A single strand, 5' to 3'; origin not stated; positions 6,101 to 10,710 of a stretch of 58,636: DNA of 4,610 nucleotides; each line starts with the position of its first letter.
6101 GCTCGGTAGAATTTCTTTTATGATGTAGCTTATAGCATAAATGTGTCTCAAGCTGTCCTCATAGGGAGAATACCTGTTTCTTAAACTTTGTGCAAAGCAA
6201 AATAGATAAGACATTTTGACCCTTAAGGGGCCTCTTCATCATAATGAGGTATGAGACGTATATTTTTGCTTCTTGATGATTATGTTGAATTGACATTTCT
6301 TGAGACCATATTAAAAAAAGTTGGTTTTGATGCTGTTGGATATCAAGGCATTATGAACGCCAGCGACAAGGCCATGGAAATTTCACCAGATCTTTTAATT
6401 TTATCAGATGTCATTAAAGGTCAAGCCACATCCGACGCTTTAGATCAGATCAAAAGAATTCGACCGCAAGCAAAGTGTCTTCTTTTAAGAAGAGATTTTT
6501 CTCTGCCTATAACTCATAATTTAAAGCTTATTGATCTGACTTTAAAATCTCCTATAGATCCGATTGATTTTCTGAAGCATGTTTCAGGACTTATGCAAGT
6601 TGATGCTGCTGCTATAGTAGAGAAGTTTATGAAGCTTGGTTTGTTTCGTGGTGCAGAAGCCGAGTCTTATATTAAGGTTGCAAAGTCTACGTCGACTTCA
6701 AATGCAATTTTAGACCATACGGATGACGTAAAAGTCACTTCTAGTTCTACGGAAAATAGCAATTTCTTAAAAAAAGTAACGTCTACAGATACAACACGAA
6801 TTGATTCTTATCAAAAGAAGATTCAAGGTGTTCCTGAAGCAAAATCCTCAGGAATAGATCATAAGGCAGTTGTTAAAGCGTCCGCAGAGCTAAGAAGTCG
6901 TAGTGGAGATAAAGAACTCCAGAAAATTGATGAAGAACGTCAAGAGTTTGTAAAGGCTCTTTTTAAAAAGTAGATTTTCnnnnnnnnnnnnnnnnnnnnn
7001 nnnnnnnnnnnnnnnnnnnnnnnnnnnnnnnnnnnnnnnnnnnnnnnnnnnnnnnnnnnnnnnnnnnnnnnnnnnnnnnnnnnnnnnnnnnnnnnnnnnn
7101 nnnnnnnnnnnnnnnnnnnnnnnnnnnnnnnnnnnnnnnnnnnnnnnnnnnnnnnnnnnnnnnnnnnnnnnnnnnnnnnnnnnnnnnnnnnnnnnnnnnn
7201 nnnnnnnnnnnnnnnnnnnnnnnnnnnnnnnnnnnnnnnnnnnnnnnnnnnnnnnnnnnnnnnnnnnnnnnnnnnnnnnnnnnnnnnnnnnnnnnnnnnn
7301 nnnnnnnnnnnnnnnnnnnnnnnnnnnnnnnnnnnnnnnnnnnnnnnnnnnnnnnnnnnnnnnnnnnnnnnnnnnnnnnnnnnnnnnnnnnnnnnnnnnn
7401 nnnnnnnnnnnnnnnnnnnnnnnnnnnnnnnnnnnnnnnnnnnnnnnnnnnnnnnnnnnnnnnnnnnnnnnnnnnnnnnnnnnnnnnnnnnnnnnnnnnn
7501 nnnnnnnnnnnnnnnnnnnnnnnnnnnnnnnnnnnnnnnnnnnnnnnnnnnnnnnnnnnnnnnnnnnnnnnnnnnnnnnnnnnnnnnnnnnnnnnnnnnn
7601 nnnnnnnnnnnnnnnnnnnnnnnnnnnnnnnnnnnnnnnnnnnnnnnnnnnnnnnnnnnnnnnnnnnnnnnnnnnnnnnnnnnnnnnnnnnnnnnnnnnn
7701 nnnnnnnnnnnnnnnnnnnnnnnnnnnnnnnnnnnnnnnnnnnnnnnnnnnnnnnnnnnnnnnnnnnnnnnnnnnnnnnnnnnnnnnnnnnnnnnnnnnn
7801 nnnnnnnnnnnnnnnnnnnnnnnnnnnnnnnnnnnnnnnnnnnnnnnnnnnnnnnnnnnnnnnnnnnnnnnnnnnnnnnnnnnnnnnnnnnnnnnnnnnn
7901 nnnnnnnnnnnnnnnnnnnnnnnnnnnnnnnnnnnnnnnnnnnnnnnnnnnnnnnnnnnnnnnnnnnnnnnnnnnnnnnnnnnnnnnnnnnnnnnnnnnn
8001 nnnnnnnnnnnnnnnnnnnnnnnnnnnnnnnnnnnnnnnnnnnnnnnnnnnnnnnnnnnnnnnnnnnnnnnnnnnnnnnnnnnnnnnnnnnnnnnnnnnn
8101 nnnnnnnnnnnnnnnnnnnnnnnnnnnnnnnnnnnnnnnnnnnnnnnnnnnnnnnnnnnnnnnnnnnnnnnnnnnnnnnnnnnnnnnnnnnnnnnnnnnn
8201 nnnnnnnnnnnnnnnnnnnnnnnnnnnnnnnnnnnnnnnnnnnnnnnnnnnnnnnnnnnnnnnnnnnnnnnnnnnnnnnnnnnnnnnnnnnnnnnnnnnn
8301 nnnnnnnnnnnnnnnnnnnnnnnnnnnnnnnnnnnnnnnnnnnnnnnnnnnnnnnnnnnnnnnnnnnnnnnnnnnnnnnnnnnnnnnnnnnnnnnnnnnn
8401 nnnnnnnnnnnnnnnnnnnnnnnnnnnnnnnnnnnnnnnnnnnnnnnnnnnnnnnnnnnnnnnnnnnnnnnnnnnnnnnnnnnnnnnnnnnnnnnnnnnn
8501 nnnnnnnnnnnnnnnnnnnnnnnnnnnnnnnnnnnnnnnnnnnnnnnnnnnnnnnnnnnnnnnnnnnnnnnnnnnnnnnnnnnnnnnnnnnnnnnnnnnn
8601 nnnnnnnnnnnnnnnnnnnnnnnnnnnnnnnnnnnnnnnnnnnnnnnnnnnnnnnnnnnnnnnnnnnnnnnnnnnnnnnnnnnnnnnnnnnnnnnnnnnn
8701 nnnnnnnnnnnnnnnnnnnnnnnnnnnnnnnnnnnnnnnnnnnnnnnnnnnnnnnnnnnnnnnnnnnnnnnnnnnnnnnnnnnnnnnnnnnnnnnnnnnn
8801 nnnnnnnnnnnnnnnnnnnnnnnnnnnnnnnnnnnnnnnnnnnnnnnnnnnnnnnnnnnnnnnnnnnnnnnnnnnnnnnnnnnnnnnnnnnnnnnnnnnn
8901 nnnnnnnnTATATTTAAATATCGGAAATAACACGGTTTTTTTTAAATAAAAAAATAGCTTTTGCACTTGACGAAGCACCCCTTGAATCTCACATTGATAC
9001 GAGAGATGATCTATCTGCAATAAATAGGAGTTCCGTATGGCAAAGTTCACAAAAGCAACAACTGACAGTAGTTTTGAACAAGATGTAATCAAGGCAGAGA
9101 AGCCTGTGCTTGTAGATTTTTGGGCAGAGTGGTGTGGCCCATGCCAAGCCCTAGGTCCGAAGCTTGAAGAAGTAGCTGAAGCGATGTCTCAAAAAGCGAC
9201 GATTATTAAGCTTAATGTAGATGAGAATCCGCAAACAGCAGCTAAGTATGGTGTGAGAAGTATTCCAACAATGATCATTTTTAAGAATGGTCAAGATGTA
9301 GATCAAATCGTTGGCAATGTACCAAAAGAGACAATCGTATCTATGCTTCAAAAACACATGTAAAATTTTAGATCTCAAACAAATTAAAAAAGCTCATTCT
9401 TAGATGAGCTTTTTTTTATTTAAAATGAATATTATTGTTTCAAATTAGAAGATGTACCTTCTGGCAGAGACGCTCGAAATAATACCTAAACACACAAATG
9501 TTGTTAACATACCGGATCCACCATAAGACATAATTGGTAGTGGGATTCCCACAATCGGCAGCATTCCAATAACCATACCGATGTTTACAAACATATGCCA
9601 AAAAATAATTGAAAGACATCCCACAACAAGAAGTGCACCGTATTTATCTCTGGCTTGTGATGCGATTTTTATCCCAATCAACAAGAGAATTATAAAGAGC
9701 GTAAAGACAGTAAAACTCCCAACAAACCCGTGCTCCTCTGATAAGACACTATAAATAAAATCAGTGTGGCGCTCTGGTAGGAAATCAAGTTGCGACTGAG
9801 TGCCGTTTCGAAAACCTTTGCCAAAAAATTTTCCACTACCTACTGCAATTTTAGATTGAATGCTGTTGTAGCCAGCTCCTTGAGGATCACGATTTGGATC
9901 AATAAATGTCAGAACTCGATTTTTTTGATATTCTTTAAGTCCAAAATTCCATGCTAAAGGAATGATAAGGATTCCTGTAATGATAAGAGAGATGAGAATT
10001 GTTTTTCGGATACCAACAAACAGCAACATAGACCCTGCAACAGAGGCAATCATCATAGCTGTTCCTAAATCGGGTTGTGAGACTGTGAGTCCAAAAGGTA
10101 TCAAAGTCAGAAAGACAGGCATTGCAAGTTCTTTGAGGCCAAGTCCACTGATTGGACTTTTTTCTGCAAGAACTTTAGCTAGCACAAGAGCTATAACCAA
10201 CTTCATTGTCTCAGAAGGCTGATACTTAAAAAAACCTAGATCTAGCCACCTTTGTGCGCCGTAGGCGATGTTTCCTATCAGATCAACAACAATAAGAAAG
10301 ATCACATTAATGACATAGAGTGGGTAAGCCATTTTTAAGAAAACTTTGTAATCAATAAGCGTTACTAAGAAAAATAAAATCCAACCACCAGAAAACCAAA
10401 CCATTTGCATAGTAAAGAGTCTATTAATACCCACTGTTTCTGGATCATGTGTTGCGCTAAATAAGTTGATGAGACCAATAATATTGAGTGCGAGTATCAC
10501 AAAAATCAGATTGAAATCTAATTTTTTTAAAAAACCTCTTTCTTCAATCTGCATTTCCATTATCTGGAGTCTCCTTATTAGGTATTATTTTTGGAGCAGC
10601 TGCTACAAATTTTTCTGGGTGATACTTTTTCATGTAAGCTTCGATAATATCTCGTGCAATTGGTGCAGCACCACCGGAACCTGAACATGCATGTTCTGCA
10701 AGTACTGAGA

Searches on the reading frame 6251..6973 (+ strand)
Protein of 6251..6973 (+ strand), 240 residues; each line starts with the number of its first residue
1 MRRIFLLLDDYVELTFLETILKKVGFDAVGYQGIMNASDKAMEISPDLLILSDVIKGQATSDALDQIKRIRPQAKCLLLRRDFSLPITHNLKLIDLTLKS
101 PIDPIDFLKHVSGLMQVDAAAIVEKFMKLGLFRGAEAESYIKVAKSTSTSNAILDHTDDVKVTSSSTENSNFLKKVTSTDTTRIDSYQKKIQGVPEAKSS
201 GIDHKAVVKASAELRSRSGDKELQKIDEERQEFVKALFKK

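Call 28: search_protein_families(library=pfam, proteins=[window:6251-6973:+], max_evalue=0.01)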
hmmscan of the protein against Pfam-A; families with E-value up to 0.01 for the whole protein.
window:6251-6973:+ (240 aa): 1 family
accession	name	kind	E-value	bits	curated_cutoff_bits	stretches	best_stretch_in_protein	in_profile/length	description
PF06529.16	Vert_IL3-reg_TF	-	0.0085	15.7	25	0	120-212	112-204/332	Vertebrate interleukin-3 regulated transcription factor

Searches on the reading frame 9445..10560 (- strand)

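Call 101: search_protein_families(library=pfam, proteins=[window:9445-10560:-], max_evalue=0.0001)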
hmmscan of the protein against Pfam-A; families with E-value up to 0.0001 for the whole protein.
window:9445-10560:- (371 aa): 1 family
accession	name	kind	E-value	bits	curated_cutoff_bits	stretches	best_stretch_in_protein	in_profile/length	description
PF01098.24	FTSW_RODA_SPOVE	-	2e-97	326.8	26.4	1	18-368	3-354/356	Cell cycle protein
